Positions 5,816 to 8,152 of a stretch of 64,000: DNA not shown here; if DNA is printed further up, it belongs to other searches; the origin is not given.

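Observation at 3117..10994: LacI-headed locus: orphan sugar-type SBP + permease (no ATPase) followed by three secreted nucleoside-hydrolase-fold domains and a sulfatase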

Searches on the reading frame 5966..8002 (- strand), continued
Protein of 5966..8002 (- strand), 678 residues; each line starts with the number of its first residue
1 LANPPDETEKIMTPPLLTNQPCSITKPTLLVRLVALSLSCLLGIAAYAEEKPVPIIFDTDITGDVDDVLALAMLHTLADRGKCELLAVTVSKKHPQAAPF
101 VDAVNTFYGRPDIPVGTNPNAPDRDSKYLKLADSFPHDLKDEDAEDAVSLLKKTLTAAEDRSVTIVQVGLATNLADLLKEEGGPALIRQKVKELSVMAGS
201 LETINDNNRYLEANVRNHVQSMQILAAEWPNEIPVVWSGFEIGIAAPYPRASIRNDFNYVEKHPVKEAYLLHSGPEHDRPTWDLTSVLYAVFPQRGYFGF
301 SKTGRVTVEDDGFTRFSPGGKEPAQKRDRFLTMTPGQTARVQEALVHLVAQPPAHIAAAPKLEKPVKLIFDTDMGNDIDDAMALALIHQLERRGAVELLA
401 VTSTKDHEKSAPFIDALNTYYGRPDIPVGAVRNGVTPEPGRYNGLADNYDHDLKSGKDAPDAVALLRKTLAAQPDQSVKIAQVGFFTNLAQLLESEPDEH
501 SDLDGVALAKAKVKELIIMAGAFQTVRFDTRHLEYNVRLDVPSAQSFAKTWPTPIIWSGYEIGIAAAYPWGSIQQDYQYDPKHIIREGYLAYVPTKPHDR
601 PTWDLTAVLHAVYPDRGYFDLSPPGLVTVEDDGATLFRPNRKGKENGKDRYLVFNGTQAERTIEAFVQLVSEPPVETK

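Call 29: search_protein_families(library=pfam, proteins=[L011:14313-14921:+, L011:14918-15718:+, L011:15790-17025:+, L011:7435-7941:+, L021:12246-12908:+, L021:12905-13699:+, L021:5227-6480:+, L021:3659-5227:+, L021:7214-7912:+, L021:13402-14985:+], max_evalue=0.001)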
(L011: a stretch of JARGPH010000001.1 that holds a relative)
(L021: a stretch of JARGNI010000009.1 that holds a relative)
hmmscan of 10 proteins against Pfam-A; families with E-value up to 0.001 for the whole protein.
L011:14313-14921:+ (202 aa): 1 family
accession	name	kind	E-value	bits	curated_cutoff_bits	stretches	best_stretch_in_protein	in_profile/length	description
PF13185.12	GAF_2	-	0.00028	21.6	28.6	1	53-184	10-130/136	GAF domain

L011:14918-15718:+ (266 aa): 1 family
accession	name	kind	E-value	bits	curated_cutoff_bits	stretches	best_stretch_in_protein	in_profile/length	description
PF00082.27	Peptidase_S8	-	1.2e-28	100.7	21.8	1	26-250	1-268/288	Subtilase family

L011:15790-17025:+ (411 aa): 1 family
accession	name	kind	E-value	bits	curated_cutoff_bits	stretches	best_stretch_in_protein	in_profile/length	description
PF03734.19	YkuD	-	2.2e-12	48.2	23.4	1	271-378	2-145/146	L,D-transpeptidase catalytic domain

L011:7435-7941:+ (168 aa): 1 family
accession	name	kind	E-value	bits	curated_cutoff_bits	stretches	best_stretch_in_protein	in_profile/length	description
PF09346.15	SMI1_KNR4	-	0.00088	20.3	25.4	0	58-161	1-124/125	SMI1 / KNR4 family (SUKH-1)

L021:12246-12908:+ (220 aa): 0 families

L021:12905-13699:+ (264 aa): 1 family
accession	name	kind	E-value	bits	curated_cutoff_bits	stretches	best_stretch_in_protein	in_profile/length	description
PF00082.27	Peptidase_S8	-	2e-22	80.3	21.8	1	24-246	1-266/288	Subtilase family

L021:5227-6480:+ (417 aa): 6 families
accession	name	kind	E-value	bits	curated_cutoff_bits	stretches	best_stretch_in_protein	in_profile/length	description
PF01593.30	Amino_oxidase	-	8.8e-41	141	19.8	1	18-409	1-443/443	Flavin containing amine oxidoreductase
PF13450.12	NAD_binding_8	-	1.1e-15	58.1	21.9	1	13-76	1-66/68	NAD(P)-binding Rossmann-like domain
PF01266.30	DAO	-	3e-07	30.7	27.9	1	12-45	3-36/353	FAD dependent oxidoreductase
PF00890.30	FAD_binding_2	-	4.5e-07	29.8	20.4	1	12-45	3-36/414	FAD binding domain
PF03486.20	HI0933_like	-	0.00019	21.4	50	1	12-49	4-41/244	HI0933-like protein Rossmann domain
PF07992.20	Pyr_redox_2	-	0.00043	20.2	26.1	0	11-40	3-33/291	Pyridine nucleotide-disulphide oxidoreductase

L021:3659-5227:+ (522 aa): 5 families
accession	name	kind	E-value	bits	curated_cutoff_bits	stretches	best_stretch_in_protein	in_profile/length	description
PF01370.27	Epimerase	-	7.8e-22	78.3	20.9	1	220-424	1-224/240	NAD dependent epimerase/dehydratase family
PF08338.16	DUF1731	-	2.3e-16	59.7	27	1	464-510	2-47/47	Domain of unknown function (DUF1731)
PF16363.11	GDP_Man_Dehyd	-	1.9e-05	24.7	27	0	221-332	1-133/332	GDP-mannose 4,6 dehydratase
PF04321.23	RmlD_sub_bind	-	0.00011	21.8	27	1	219-319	2-95/287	RmlD substrate binding domain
PF03364.25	Polyketide_cyc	-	0.00019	22.1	23.4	1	80-194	10-125/126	Polyketide cyclase / dehydrase and lipid transport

L021:7214-7912:+ (232 aa): 1 family
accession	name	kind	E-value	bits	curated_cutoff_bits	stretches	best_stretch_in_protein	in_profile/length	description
PF09346.15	SMI1_KNR4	-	7.8e-08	33.4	25.4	1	122-225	1-124/125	SMI1 / KNR4 family (SUKH-1)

L021:13402-14985:+ (527 aa): 1 family
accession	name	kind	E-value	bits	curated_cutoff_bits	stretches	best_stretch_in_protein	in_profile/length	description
PF03734.19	YkuD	-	1.8e-12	48.5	23.4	1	388-496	2-146/146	L,D-transpeptidase catalytic domain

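Call 45: predict_structure(alignment_id=A1)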
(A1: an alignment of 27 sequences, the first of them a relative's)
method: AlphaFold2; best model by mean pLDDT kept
length: 667 residues; sequences in the alignment: 27
mean_pLDDT: 90.8   pTM: 0.90
mean pLDDT of the five models: 90.8, 89.8, 89.0, 88.3, 87.8
residues with pLDDT >= 90: 526; 70-90: 87; 50-70: 34; < 50: 20
segments of 3 or more residues with pLDDT < 50: 4-16, 515-518
pLDDT, mean of each block of 10 residues (from residue 1): 41 49 70 63 97 94 97 98 96 98 97 94 94 96 98 97 98 98 93 77 92 97 94 94 91 96 93 97 94 95 90 92 96 97 79 89 95 97 95 96 97 96 89 96 94 98 98 96 98 98 95 59 88 95 93 92 90 94 85 96 95 92 87 76 94 97 78
secondary structure, 60 per line:
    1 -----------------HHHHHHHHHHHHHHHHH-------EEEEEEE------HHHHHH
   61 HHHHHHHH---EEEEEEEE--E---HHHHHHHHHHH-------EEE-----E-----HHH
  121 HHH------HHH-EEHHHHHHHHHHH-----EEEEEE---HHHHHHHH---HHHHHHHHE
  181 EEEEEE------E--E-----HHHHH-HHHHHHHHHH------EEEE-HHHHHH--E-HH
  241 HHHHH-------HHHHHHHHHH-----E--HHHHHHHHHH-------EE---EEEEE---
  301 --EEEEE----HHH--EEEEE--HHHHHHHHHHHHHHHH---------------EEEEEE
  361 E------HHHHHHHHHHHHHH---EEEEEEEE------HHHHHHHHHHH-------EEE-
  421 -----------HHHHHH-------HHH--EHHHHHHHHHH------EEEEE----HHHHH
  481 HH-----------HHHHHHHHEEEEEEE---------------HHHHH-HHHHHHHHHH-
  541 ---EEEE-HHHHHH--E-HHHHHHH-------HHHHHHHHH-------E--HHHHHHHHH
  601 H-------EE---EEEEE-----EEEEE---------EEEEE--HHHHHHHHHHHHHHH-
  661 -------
elements in order: H18-34 E42-48 H55-68 E72-79 H86-96 E104-106 H118-123 H136-146 E152-157 H161-168 H172-179 E180-186 H202-206 H208-217 E224-227 H229-234 H239-245 H253-262 H271-280 E293-297 E303-307 E317-321 H324-339 E355-361 H368-381 E385-392 H399-409 E417-419 H432-437 H451-460 E467-471 H476-482 H494-501 E502-508 H524-528 H530-539 E544-547 H549-554 H559-565 H573-581 H592-601 E614-618 E624-628 E638-642 H645-659

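Call 47: fold_search(model_id=the predicted structure, library=pdb)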
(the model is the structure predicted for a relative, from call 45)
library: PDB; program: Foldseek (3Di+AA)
matches with E <= 10: 1123; with E <= 0.001: 97
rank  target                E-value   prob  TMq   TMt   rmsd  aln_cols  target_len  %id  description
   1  8ctm_D                7.4e-14  1.00  0.36  0.73   4.7       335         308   19  Crystal structure of the nucleoside hydrolase from Leishmania donovani. (released 2023-06-28)
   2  1ezr_A                2.0e-13  1.00  0.36  0.71   5.2       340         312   19  CRYSTAL STRUCTURE OF NUCLEOSIDE HYDROLASE FROM LEISHMANIA MAJOR (released 2000-05-24)
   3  5tsq                  2.6e-13  1.00  0.37  0.74   4.7       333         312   20  Crystal structure of IUnH from Leishmania braziliensis in complex with D-Ribose (released 2016-12-14)
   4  6zk1_B                3.4e-13  1.00  0.36  0.71   4.7       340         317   19  Plant nucleoside hydrolase - ZmNRh2b enzyme (released 2022-01-12)
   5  4kpn_A                4.2e-13  1.00  0.37  0.74   4.1       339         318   19  Plant nucleoside hydrolase - PpNRh1 enzyme (released 2013-11-27)
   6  8ctm_A                5.8e-13  1.00  0.36  0.73   4.8       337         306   20  Crystal structure of the nucleoside hydrolase from Leishmania donovani. (released 2023-06-28)
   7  6zk3_B                7.1e-13  1.00  0.37  0.73   4.4       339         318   19  Plant nucleoside hydrolase - ZmNRh2b in complex with ribose (released 2022-01-12)
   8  3g5i_B                8.4e-13  1.00  0.35  0.74   4.6       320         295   21  Crystal Structure of the E.coli RihA pyrimidine nucleosidase bound to a iminoribitol-based inhibitor (released 2010-02-09)
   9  6ba0_A                1.5e-12  1.00  0.34  0.68   5.4       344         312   18  Pyrimidine-specific Ribonucleoside Hydrolase from Gardnerella vaginalis (released 2018-10-17)
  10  6zk1_A                1.6e-12  1.00  0.36  0.71   4.8       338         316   19  Plant nucleoside hydrolase - ZmNRh2b enzyme (released 2022-01-12)
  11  3g5i_A                1.9e-12  1.00  0.36  0.73   4.6       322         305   21  Crystal Structure of the E.coli RihA pyrimidine nucleosidase bound to a iminoribitol-based inhibitor (released 2010-02-09)
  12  1yoe                  1.9e-12  1.00  0.35  0.73   5.1       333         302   21  Crystal structure of a the E. coli pyrimidine nucleoside hydrolase YbeK with bound ribose (released 2006-01-17)
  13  8ctm_C                1.9e-12  1.00  0.34  0.70   5.4       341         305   19  Crystal structure of the nucleoside hydrolase from Leishmania donovani. (released 2023-06-28)
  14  3mkm_B                2.1e-12  1.00  0.35  0.72   4.6       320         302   19  Crystal structure of the E. coli pyrimidine nucleoside hydrolase YeiK (Apo-form) (released 2010-12-01)
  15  8ctm_B                2.5e-12  1.00  0.34  0.71   5.3       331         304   20  Crystal structure of the nucleoside hydrolase from Leishmania donovani. (released 2023-06-28)
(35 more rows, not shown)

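Call 62: list_cluster_members(proteins=[P0001, P0121, P0080, P0048])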
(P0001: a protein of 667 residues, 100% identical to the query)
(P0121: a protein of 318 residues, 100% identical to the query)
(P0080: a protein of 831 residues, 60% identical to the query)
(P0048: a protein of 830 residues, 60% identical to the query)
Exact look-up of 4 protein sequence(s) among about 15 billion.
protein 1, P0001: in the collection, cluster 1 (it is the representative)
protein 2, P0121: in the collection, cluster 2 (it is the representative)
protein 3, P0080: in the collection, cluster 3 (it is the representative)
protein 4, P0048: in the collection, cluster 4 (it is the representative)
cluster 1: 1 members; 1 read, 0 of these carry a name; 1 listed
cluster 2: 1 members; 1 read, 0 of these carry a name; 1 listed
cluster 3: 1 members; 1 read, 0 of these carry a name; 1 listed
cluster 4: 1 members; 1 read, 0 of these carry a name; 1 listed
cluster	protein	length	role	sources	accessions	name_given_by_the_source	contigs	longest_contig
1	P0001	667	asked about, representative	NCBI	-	-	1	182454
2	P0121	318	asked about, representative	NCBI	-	-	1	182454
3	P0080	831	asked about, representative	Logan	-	-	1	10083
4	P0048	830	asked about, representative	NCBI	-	-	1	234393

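Call 63: find_encoding_contigs(protein=P0080, flank=10000, max_places=2)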
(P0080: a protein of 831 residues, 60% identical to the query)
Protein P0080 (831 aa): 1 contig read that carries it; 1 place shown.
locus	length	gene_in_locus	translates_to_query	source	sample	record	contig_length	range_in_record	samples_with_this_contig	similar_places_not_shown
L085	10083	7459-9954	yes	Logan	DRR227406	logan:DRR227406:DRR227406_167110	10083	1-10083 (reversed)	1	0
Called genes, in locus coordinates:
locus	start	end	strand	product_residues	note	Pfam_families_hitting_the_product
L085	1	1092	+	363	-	?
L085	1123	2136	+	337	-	PF25173:Beta-prop_WDR3_1st, PF25174:Beta-prop_THOC3, PF00400:WD40, PF23381:Beta-prop_IFT122_1st, PF24782:WD40_MABP1-WDR62_2nd, PF24814:WD40_Prp19, PF24817:WD40_WDHD1_1st, PF25168:Beta-prop_WDR36-Utp21_2nd, +36 more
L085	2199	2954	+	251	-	-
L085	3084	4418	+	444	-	PF13187:Fer4_9 (faint), PF00037:Fer4 (faint), PF13183:Fer4_8, PF13237:Fer4_10 (weak), PF12838:Fer4_7, PF13484:Fer4_16 (faint), PF13534:Fer4_17, PF02754:CCG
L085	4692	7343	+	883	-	PF01011:PQQ (faint), PF13360:PQQ_2 (weak), PF13570:Beta-prop_ACSF4, PF13360:PQQ_2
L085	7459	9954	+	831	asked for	PF00884:Sulfatase, PF01663:Phosphodiest, PF16347:SGSH_C (faint), PF01156:IU_nuc_hydro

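Call 64: find_encoding_contigs(protein=P0048, flank=10000, max_places=2)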
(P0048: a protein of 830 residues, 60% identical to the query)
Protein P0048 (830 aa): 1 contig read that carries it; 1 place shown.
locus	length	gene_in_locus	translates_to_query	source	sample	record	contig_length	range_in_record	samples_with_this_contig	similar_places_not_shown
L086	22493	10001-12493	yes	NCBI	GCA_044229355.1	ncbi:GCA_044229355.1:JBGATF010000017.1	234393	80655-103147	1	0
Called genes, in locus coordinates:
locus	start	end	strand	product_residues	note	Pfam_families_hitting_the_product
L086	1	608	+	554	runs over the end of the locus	PF16697:Yop-YscD_cpl, PF00498:FHA, PF00158:Sigma54_activat, PF01078:Mg_chelatase (faint), PF14532:Sigma54_activ_2, PF07728:AAA_5 (weak), PF25601:AAA_lid_14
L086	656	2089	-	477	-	PF07670:Gate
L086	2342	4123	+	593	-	-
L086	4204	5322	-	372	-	PF25852:DUF6242_C (faint)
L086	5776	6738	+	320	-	PF00532:Peripla_BP_1, PF13407:Peripla_BP_4, PF13377:Peripla_BP_3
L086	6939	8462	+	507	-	PF00005:ABC_tran, PF13304:AAA_21 (faint), PF00005:ABC_tran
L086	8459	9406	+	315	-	PF02653:BPD_transp_2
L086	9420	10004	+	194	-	-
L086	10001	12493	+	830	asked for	PF01156:IU_nuc_hydro, PF03747:ADP_ribosyl_GH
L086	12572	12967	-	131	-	PF07883:Cupin_2 (weak)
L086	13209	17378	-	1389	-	PF13895:Ig_2 (faint), PF00047:ig (faint), PF16706:Izumo-Ig (faint), PF07679:I-set (weak), PF13927:Ig_3, PF03478:Beta-prop_KIB1-4 (faint), PF25852:DUF6242_C (faint)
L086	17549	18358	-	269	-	PF07963:N_methyl (weak)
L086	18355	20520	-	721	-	PF00932:LTD (weak), PF07679:I-set (weak), PF13895:Ig_2 (faint), PF13927:Ig_3, PF00932:LTD (weak)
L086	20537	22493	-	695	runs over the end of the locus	PF00069:Pkinase, PF07714:PK_Tyr_Ser-Thr, PF03109:ABC1 (weak), PF12974:Phosphonate-bd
